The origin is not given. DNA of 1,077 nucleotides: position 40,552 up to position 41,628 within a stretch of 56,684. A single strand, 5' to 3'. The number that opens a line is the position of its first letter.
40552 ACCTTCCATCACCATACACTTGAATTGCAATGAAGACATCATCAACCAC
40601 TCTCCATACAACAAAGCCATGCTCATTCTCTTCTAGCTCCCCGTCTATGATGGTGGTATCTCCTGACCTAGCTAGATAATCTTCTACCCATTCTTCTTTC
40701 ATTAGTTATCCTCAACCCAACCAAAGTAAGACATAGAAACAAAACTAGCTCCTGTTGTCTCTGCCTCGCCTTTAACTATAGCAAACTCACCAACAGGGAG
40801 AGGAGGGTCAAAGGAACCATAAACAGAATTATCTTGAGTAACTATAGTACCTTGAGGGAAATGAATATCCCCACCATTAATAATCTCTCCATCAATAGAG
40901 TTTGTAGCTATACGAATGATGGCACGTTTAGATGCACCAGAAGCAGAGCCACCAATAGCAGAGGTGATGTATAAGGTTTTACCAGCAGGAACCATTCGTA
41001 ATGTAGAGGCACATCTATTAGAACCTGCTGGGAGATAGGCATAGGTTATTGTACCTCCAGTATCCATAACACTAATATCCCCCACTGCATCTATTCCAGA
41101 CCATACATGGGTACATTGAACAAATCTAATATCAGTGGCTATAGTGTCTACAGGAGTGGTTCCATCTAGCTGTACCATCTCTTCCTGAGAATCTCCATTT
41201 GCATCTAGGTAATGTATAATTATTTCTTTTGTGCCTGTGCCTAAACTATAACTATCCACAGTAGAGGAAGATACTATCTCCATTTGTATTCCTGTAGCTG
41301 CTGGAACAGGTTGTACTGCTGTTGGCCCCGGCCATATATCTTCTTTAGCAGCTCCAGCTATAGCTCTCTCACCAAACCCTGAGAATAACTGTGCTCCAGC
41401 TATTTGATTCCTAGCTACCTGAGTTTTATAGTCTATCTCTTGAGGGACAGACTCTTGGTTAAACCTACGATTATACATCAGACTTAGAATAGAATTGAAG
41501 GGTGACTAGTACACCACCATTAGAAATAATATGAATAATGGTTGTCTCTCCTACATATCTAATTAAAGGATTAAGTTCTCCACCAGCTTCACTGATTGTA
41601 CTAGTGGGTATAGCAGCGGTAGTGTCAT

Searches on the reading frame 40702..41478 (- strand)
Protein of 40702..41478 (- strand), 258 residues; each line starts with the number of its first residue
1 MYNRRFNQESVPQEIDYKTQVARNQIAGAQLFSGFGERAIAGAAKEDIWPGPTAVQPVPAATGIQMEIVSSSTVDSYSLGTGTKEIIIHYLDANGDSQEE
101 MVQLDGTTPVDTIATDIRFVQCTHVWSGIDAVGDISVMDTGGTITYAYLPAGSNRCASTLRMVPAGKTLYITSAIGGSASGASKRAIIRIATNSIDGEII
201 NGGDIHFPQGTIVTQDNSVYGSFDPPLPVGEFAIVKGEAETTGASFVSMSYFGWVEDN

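Call 34: search_protein_families(library=pfam, max_evalue=0.01, proteins=[window:40702-41478:-])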
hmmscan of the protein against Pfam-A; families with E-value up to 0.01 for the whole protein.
window:40702-41478:- (258 aa): 0 families

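Call 35: search_protein_families(library=phrogs, max_evalue=0.001, proteins=[window:40702-41478:-])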
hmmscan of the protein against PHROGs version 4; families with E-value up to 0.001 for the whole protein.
window:40702-41478:- (258 aa): 1 family
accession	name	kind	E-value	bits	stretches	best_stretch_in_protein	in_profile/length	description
phrog_8198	-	unknown function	2.4e-07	31.3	1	20-197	42-207/262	-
